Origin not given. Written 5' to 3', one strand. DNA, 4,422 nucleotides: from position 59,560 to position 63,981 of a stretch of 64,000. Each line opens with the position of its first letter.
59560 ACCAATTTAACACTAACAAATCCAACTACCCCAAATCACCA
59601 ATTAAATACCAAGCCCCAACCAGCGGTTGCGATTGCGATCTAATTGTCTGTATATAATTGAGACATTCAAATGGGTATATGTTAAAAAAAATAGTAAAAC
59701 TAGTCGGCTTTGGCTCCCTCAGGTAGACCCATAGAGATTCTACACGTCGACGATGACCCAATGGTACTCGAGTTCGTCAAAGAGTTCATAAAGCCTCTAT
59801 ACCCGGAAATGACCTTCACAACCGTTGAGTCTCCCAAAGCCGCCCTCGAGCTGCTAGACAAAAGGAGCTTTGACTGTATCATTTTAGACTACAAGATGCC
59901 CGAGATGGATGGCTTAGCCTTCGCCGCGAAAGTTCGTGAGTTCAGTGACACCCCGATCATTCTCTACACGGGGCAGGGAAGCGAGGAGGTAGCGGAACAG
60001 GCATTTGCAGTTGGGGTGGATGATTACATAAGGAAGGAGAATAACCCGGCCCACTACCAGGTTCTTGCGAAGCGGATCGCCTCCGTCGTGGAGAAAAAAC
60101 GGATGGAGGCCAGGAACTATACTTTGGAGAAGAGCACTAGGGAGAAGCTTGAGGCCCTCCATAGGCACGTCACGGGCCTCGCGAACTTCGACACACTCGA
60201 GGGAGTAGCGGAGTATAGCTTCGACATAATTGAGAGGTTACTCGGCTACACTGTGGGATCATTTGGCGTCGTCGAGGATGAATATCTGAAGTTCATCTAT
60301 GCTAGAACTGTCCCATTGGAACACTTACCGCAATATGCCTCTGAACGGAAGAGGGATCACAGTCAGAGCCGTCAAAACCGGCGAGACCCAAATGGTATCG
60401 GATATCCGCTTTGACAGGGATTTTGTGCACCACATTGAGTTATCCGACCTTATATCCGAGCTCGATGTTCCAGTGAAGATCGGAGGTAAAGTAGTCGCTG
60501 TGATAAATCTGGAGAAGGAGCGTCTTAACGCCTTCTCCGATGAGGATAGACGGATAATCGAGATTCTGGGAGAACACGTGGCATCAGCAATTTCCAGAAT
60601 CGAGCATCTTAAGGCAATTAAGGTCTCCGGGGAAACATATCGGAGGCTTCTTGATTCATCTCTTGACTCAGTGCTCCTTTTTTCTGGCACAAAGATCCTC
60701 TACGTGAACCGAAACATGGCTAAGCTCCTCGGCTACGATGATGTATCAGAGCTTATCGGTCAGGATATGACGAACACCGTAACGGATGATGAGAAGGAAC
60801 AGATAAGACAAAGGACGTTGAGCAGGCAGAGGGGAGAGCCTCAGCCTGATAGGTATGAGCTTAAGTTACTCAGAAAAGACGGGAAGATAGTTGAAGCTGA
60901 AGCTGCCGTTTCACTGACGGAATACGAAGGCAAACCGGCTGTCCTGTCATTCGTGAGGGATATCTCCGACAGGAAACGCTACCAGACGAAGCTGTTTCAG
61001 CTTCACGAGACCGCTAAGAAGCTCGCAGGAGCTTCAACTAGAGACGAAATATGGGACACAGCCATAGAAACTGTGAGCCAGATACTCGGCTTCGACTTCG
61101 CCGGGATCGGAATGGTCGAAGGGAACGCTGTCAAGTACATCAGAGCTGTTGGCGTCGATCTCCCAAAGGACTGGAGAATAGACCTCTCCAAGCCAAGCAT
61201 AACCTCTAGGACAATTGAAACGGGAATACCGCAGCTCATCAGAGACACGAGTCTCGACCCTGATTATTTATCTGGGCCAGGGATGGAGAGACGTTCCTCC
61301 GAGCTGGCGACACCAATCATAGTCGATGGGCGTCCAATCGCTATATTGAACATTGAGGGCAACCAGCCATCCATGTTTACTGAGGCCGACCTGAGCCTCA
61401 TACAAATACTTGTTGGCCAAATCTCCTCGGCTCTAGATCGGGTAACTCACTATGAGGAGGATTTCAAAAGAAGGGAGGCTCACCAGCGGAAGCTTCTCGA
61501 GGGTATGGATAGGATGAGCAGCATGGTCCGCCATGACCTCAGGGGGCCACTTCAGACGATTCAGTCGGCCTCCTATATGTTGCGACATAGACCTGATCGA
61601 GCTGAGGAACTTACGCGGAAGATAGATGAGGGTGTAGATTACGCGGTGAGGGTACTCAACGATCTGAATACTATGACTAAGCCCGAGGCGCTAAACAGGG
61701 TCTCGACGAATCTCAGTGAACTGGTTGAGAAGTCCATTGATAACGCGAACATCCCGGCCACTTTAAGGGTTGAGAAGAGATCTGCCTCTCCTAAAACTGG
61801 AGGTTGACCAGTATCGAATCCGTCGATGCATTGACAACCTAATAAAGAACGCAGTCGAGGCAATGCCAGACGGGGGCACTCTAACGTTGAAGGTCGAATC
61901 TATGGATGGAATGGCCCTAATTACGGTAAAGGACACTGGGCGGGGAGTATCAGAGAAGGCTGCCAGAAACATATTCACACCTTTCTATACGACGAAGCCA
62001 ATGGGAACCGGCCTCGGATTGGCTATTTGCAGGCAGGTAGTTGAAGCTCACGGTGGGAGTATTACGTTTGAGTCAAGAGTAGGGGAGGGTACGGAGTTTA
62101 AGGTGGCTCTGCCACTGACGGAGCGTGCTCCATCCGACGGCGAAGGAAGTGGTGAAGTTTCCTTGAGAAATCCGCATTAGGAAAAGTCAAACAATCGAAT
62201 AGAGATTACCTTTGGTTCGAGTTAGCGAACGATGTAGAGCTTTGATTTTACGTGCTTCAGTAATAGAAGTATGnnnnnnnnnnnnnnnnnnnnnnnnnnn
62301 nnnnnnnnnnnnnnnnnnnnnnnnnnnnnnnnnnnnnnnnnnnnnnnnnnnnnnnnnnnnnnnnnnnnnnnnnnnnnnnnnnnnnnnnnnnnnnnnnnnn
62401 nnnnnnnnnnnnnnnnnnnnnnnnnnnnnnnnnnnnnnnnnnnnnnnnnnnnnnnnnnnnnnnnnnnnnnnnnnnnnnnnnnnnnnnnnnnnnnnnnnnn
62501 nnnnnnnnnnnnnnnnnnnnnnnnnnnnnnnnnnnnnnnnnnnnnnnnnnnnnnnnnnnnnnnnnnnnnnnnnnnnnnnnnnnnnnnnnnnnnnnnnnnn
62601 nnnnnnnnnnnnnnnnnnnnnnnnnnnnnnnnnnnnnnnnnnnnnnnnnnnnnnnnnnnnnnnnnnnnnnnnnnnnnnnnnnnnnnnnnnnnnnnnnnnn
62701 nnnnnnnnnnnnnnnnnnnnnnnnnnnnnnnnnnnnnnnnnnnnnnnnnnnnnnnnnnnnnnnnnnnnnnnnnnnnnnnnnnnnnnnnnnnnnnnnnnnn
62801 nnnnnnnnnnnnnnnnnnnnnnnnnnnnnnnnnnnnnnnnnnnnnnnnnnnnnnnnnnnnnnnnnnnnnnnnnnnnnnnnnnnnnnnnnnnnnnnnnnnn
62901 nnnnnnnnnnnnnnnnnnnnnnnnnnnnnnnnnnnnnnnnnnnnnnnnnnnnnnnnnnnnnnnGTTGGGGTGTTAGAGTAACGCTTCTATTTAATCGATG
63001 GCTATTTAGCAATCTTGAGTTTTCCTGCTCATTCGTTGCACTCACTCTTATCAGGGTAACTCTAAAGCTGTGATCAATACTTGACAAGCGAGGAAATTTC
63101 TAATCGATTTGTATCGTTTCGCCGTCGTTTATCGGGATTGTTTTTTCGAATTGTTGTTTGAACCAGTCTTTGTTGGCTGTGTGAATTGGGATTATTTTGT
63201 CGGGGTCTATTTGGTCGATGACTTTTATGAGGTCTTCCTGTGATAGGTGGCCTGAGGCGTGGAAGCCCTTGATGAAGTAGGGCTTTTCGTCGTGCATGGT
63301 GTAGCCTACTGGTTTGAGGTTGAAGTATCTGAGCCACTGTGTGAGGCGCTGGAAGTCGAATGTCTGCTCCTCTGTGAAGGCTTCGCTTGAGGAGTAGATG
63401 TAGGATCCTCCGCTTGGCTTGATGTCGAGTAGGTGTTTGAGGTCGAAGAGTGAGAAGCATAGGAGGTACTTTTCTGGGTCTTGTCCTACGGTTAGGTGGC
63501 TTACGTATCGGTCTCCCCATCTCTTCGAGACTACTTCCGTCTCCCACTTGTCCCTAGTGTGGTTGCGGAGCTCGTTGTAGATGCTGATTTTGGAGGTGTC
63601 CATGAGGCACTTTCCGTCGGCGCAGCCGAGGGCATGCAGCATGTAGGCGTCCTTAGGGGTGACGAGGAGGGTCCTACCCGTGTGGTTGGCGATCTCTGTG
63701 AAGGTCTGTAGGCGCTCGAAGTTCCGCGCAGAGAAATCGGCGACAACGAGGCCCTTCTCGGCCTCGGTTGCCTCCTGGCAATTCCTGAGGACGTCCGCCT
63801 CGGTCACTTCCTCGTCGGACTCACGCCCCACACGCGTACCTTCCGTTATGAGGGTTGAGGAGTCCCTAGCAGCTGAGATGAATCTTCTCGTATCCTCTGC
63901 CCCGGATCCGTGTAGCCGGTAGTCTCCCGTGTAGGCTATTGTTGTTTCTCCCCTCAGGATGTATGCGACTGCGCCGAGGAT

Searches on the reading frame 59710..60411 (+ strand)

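Call 64: search_protein_families(library=pfam, proteins=[window:59710-60411:+], max_evalue=0.0001)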
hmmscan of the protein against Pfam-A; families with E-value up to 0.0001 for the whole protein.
window:59710-60411:+ (234 aa): 1 family
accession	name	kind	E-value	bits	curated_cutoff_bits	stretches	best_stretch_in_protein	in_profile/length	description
PF00072.30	Response_reg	-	1.7e-24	86.6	30.2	1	10-114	1-104/111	Response regulator receiver domain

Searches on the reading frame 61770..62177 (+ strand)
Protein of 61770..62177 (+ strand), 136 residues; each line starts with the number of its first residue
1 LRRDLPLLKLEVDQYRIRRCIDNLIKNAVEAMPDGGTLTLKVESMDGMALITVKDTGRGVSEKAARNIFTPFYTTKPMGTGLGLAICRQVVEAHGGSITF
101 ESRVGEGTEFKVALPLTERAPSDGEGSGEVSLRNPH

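Call 64: search_protein_families(library=pfam, proteins=[window:61770-62177:+], max_evalue=0.0001)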
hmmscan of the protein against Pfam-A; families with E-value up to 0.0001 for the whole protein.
window:61770-62177:+ (136 aa): 2 families
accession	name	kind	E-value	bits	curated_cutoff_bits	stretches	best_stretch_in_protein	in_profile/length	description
PF02518.31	HATPase_c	-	1.7e-29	102.9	26.4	1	13-117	2-110/111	Histidine kinase-, DNA gyrase B-, and HSP90-like ATPase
PF14501.12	HATPase_c_5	-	5.1e-07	30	22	1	16-103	5-91/102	GHKL domain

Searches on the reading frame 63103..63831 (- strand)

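Call 64: search_protein_families(library=pfam, proteins=[window:63103-63831:-], max_evalue=0.0001)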
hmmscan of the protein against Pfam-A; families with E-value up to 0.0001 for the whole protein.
window:63103-63831:- (243 aa): 1 family
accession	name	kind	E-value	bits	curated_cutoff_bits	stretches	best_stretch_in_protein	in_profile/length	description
PF07521.17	RMMBL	-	4.7e-06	26.9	21.6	1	191-228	12-52/63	Zn-dependent metallo-hydrolase RNA specificity domain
